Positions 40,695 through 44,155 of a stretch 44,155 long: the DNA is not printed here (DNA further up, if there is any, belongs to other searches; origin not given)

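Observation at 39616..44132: Translationally coupled pair: giant nucleotidyltransferase-core protein plus divergent LDH/MDH-like Rossmann protein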

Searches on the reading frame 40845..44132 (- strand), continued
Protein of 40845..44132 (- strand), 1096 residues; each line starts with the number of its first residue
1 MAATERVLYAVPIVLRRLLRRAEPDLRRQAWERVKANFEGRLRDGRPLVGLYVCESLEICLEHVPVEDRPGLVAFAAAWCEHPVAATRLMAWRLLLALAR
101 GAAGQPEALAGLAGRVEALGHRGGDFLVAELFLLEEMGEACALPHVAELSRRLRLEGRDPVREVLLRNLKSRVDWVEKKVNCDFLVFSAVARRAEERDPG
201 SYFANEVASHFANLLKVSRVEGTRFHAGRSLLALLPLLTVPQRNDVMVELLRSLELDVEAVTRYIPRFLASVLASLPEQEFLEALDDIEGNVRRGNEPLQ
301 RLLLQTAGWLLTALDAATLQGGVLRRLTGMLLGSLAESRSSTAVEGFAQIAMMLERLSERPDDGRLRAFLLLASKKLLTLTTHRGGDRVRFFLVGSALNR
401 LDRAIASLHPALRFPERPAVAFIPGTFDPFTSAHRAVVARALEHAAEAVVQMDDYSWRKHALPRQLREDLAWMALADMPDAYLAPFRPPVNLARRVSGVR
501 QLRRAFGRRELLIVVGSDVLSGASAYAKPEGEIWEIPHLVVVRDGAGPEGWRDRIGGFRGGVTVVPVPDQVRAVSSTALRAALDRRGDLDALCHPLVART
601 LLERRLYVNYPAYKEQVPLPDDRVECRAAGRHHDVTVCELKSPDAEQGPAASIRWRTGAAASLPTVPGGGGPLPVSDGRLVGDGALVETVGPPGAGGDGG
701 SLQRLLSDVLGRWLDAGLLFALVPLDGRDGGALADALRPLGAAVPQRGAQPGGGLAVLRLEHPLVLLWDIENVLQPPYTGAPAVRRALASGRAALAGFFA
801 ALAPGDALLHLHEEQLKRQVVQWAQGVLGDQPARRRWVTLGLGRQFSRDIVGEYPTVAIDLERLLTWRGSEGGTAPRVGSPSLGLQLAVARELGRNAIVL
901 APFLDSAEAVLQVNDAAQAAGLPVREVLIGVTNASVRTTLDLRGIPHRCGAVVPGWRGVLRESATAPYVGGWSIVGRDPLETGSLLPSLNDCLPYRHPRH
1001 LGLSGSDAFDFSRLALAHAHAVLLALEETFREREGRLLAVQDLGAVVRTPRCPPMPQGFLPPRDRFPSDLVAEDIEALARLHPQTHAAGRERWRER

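Call 33: find_encoding_contigs(protein=P0114, flank=10000, max_places=2)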
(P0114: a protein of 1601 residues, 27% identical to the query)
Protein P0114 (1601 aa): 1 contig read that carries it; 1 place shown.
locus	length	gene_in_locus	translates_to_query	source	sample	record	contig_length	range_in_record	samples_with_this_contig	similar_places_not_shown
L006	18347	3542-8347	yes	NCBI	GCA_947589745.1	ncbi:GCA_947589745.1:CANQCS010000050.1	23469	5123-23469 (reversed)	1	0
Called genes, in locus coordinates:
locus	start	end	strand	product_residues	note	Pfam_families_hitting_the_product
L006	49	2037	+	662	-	PF08447:PAS_3, PF00512:HisKA, PF02518:HATPase_c, PF00072:Response_reg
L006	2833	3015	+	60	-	-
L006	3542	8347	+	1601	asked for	PF01467:CTP_transf_like (faint)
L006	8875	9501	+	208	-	-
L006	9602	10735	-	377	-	PF14199:DUF4317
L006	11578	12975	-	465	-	PF03023:MurJ, PF01554:MatE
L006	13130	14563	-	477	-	PF01554:MatE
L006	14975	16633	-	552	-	PF01368:DHH, PF07085:DRTGG, PF00571:CBS, PF02833:DHHA2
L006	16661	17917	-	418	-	PF13660:DUF4147, PF05161:MOFRL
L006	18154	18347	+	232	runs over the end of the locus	PF00072:Response_reg, PF04397:LytTR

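Call 37: find_related_loci(query=A4, collection=genome_contigs, flank=10000)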
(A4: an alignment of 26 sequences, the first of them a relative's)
Query A4 (1591 aa) in genome_contigs; peptide patterns used: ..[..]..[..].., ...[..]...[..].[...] (x = any residue, [..] = any of these).
600 stretches matched a pattern (row limit reached: there are more); 280 encode a relative of the query (tblastn E <= 1e-3); the best 80 are kept; 80 distinct loci.
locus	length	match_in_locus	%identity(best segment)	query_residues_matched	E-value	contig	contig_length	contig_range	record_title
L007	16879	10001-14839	81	1-1591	0e+0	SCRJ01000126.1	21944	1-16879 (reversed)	MAG: Acidobacteria bacterium isolate FW104_bin.1 FW104_bin.1-8622-1, whole genome shotgun sequence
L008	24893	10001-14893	67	1-1590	0e+0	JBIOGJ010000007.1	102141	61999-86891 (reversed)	MAG: Thermoanaerobaculales bacterium isolate GcC5-19 k141_589521_length_102141_cov_178.1520, whole genome shotgun sequen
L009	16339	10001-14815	60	1-1585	0e+0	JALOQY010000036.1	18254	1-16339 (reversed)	MAG: Planctomycetota bacterium isolate Prado167 scaffold_3700, whole genome shotgun sequence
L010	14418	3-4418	61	136-1588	0e+0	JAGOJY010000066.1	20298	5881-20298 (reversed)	MAG: Acidobacteria bacterium isolate Go_SlDig_bin_260 Go_SlDig_7456_length_20298_cov_9.992663, whole genome shotgun sequ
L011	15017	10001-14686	56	55-1591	0e+0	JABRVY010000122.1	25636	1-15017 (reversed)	MAG: Acidobacteriota bacterium isolate MAG-06r c_000000000445, whole genome shotgun sequence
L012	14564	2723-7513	62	15-1589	0e+0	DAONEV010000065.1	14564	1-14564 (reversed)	MAG TPA_asm: Thermoanaerobaculaceae bacterium isolate AMR_MDS_3860 NODE_4480_length_14564_cov_3.858502, whole genome sho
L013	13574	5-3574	61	419-1589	0e+0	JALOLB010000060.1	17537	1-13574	MAG: Thermoanaerobaculaceae bacterium isolate Prado014 scaffold_4014, whole genome shotgun sequence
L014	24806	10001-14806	63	11-1589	0e+0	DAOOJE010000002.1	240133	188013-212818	MAG TPA_asm: Thermoanaerobaculaceae bacterium isolate AMR_MDS_2761 NODE_18_length_240133_cov_21.495147, whole genome sho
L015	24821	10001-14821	58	11-1589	0e+0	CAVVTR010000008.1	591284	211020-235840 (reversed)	MAG: uncultured Acidobacteriota bacterium isolate MFD02923.bin.1.143 genome assembly, contig: contig_20913, whole genome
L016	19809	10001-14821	56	7-1588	0e+0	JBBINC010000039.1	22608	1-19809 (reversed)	MAG: Acidobacteriota bacterium isolate RSF170216_bin_247 NODE_793_length_22608_cov_7.905600, whole genome shotgun sequen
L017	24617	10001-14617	27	54-1576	2e-153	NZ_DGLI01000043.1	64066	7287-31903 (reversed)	MAG: Clostridium sp. UBA4548 UBA4548_contig_109, whole genome shotgun sequence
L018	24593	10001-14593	25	40-1576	2e-152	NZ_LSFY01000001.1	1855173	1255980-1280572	Alkalithermobacter thermoalcaliphilus JW-YL-7 = DSM 7308 strain JW-YL-7 ctg1, whole genome shotgun sequence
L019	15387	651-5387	27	38-1576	2e-152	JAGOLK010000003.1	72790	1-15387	MAG: Clostridia bacterium isolate Go_SlDig_bin_83 Go_SlDig_831_length_72790_cov_47.824766, whole genome shotgun sequence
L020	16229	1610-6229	26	68-1576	8e-152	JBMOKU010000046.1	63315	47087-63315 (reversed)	MAG: Bacillota bacterium isolate Betzabe_MAG006 MAG006_46, whole genome shotgun sequence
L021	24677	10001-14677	27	39-1576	6e-149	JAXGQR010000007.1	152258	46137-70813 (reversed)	MAG: Dehalobacterium sp. isolate AnMBR.bin330 bin330_7, whole genome shotgun sequence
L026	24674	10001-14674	25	40-1576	4e-145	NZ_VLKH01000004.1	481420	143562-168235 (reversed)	Sedimentibacter saalensis strain DSM 13558 LY60DRAFT_scaffold00004.4, whole genome shotgun sequence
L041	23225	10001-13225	30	39-1121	3e-136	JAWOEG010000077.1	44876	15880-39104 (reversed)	MAG: Eubacteriales bacterium isolate BLK5-3.bin.158 k191_2064040, whole genome shotgun sequence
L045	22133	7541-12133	26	65-1576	3e-134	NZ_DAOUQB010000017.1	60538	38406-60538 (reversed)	MAG: Anaerotignum sp. isolate CSMAG_115 CSMAG_115_k141_108253_length_60538_cov_28.9898, whole genome shotgun sequence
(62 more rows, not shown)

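Call 48: search_protein_families(library=pfam, proteins=[L045:13358-14425:+, L041:14715-15953:+, L026:13100-14689:+], max_evalue=1)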
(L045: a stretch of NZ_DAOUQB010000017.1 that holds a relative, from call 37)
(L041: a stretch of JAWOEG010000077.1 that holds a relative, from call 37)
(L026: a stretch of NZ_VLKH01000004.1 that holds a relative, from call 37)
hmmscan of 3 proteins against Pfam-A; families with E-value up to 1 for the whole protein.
L045:13358-14425:+ (356 aa): 2 families
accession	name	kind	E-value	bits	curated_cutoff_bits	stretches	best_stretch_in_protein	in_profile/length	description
PF03358.20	FMN_red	-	1.2e-20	74.1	24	1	168-324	2-150/152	NADPH-dependent FMN reductase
PF01989.23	AcnX_swivel_put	-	0.035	14.4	27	0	86-116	12-43/80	Aconitase X swivel domain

L041:14715-15953:+ (413 aa): 1 family
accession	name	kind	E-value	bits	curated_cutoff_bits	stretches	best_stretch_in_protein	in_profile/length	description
PF00056.29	Ldh_1_N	-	5.8e-07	30.1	27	1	113-256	2-137/141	lactate/malate dehydrogenase, NAD binding domain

L026:13100-14689:+ (530 aa): 1 family
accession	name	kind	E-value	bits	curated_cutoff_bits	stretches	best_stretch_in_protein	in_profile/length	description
PF00156.33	Pribosyltran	-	0.072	12.9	26.3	1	302-388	56-135/158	Phosphoribosyl transferase domain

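Call 52: search_protein_families(library=pfam, alignment_id=A4, max_evalue=0.5)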
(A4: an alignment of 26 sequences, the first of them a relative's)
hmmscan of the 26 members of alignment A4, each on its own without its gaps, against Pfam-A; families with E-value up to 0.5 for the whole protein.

A. member 1, P0001 (1591 aa): 4 families
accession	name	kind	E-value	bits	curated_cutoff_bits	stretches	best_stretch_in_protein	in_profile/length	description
PF01467.32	CTP_transf_like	-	6.7e-05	23.5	21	1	918-1076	2-132/133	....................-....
PF01966.28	HD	-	0.016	16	22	1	159-201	1-40/116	HD domain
PF02985.28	HEAT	-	0.11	13.3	23.5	0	426-451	3-28/31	HEAT repeat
PF21411.2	Rap1_C_Sp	-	0.15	12.1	27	1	773-788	17-32/40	S. pombe DNA-binding protein Rap1, C-terminal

B. families by the number of members that match (of 26 scanned): 27 families (the first 25 are shown)
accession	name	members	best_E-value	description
PF01467.32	CTP_transf_like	26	4.6e-08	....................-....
PF02985.28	HEAT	14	0.00066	HEAT repeat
PF01966.28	HD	13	3.9e-06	HD domain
PF13646.12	HEAT_2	4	0.0023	HEAT repeats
PF25786.1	HEAT_GCN1_C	2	0.00092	GCN1-like, C-terminal HEAT repeats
PF08557.15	Lipid_DES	2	0.0038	Sphingolipid Delta4-desaturase (DES)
PF08218.17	Citrate_ly_lig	2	0.019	Citrate lyase ligase C-terminal domain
PF07363.16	DUF1484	2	0.046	Protein of unknown function (DUF1484)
PF21411.2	Rap1_C_Sp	2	0.12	S. pombe DNA-binding protein Rap1, C-terminal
PF11698.14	V-ATPase_H_C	1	0.013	V-ATPase subunit H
PF13006.12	Nterm_IS4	1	0.014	Insertion element 4 transposase N-terminal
PF25757.1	TPR_DNAAF5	1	0.016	Dynein axonemal assembly factor 5-like, TPR repeats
PF23702.2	ARM_ECM29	1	0.022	ECM29, ARM-like repeats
PF12030.13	DUF3517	1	0.026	Domain of unknown function (DUF3517)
PF20926.3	Htt_N-HEAT_1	1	0.048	Huntingtin, N-terminal HEAT 1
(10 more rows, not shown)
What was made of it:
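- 42918..44153 (-): Visible part of the HEAT-like helical repeat region (P0001 residues about 489-900; the whole region spans about 330-900). Pfam HEAT hits in 14 of 26 family members, best E 6.6e-4 (call 52).
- On HIGH-signature nucleotidyltransferase superfamily (Pfam PF01467 CTP_transf_like): All 26 of 26 members match (call 52).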

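Call 78: search_protein_representatives(protein=window:40845-44132:-)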
Query: 1096 residues. Proteins with E-value up to 0.001 (for the whole library): 341; up to 1e-10: 221; up to 1e-30: 135. The best 150 are listed.
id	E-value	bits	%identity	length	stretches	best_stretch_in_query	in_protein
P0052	0.0e+00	1211.9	58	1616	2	2-620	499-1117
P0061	0.0e+00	1174.9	56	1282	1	1-1096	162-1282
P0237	1.1e-177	609.7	66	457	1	640-1095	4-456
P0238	3.4e-163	561.7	55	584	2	642-1094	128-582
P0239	9.1e-136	470.9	66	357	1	753-1090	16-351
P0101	4.7e-121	422.2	61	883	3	338-583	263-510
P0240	4.7e-105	369.2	63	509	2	90-325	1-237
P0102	2.6e-104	366.8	61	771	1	35-341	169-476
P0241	2.3e-101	357.0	66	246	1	851-1094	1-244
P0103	3.1e-101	356.6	56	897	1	1-339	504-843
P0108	4.4e-93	329.6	32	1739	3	159-545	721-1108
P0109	1.4e-92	327.9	29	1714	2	5-617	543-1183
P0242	5.6e-88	312.7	27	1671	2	4-625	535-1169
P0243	7.0e-86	305.7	53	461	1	648-999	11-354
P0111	2.4e-82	294.0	30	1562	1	156-1080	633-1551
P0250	5.8e-75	269.6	30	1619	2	153-618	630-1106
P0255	1.2e-71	258.7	29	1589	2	158-617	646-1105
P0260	1.4e-68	248.4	28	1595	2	5-614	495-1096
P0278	1.4e-64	235.2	28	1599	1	72-1079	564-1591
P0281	2.3e-62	227.9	27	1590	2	151-616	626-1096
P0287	1.3e-59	218.8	27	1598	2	145-615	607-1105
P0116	2.2e-55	204.8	26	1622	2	158-618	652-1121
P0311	9.9e-53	196.0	27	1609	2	164-615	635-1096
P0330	5.8e-45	170.2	23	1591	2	155-542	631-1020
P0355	3.2e-33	131.4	71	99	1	1000-1096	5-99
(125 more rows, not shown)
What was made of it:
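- The family has a fixed length of 1,540-1,740 aa, with 135 clusters at E<=1e-30 (call 78).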

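Call 80: find_encoding_contigs(protein=P0011, flank=8000, max_places=1)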
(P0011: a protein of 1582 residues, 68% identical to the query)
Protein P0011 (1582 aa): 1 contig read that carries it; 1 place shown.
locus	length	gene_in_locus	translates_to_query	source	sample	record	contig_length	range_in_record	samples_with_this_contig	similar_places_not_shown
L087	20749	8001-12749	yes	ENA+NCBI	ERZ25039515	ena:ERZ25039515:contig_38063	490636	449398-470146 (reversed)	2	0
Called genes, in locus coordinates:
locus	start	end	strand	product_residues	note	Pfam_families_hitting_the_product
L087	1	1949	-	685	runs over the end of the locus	PF02366:PMT, PF13231:PMT_2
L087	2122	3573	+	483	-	PF20695:UbiD_N, PF01977:UbiD, PF20696:UbiD_C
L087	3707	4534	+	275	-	PF10613:Lig_chan-Glu_bd, PF00497:SBP_bac_3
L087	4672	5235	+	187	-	PF04892:VanZ-LLP1 (weak)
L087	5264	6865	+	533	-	PF00884:Sulfatase, PF01663:Phosphodiest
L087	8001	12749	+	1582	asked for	-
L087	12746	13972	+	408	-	-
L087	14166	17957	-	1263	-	PF13510:Fer2_4, PF14691:Fer4_20, PF01266:DAO (weak), PF07992:Pyr_redox_2, PF13450:NAD_binding_8, PF22117:Fer4_Nqo3, PF04879:Molybdop_Fe4S4, PF00384:Molybdopterin, +5 more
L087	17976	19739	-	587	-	PF01512:Complex1_51K, PF10589:NADH_4Fe-4S, PF00037:Fer4 (weak), PF13237:Fer4_10 (weak), PF12838:Fer4_7 (weak), PF13187:Fer4_9 (weak), PF14697:Fer4_21 (weak), PF00037:Fer4 (weak), +2 more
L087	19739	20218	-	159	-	PF01257:2Fe-2S_thioredx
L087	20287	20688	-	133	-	-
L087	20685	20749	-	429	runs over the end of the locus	PF12838:Fer4_7, PF13187:Fer4_9 (weak), PF13237:Fer4_10, PF14697:Fer4_21 (weak), PF00037:Fer4 (weak), PF12837:Fer4_6 (weak), PF02906:Fe_hyd_lg_C, PF04060:FeS, +1 more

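Call 81: find_encoding_contigs(protein=P0054, flank=8000, max_places=1)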
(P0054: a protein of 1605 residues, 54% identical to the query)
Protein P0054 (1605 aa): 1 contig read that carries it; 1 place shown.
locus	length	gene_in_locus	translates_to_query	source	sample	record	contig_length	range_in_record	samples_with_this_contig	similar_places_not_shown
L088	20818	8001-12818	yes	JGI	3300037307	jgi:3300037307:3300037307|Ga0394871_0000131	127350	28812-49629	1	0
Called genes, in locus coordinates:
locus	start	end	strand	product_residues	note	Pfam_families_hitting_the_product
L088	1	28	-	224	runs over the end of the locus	PF13510:Fer2_4, PF22117:Fer4_Nqo3 (weak), PF12838:Fer4_7 (weak)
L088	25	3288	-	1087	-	PF01512:Complex1_51K, PF10531:SLBB (weak), PF00070:Pyr_redox (faint), PF10589:NADH_4Fe-4S, PF14691:Fer4_20, PF01266:DAO (weak), PF07992:Pyr_redox_2, PF13450:NAD_binding_8, +2 more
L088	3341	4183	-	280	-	PF01257:2Fe-2S_thioredx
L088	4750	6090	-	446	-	PF00072:Response_reg, PF00158:Sigma54_activat, PF14532:Sigma54_activ_2, PF07728:AAA_5 (weak), PF25601:AAA_lid_14, PF02954:HTH_8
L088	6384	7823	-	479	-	PF00144:Beta-lactamase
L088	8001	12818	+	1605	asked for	PF01467:CTP_transf_like (weak)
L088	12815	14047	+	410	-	PF00056:Ldh_1_N (weak)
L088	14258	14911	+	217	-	PF03483:B3_4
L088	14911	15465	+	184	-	PF13302:Acetyltransf_3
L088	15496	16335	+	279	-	PF02621:VitK2_biosynth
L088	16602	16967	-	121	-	PF06262:Zincin_1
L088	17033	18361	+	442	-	-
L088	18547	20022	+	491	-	-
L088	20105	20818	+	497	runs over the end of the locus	PF00282:Pyridoxal_deC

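Call 82: find_encoding_contigs(protein=P0074, flank=8000, max_places=1)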
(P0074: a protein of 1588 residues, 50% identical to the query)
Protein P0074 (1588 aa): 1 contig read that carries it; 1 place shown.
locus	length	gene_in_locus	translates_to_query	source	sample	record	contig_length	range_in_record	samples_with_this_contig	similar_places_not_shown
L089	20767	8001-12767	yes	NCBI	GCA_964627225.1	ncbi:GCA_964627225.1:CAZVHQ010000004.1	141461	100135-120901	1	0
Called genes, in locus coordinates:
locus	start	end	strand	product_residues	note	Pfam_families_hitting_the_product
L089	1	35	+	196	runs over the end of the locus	PF12917:YfbR-like, PF13023:HD_3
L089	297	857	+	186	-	PF13505:OMP_b-brl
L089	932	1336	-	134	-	-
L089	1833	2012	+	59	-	PF05532:CsbD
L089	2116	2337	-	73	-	-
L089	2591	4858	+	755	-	PF00580:UvrD-helicase, PF13245:AAA_19, PF13604:AAA_30 (faint), PF01443:Viral_helicase1 (faint), PF13361:UvrD_C, PF13538:UvrD_C_2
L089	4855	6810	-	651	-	PF11992:TgpA_N, PF01841:Transglut_core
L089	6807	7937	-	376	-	PF03702:AnmK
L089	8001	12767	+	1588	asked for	-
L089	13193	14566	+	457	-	PF02812:ELFV_dehydrog_N, PF00208:ELFV_dehydrog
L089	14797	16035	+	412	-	-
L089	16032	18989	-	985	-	PF01326:PPDK_N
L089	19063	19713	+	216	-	-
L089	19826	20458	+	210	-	PF06971:Put_DNA-bind_N, PF02629:CoA_binding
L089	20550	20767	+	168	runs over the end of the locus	PF01257:2Fe-2S_thioredx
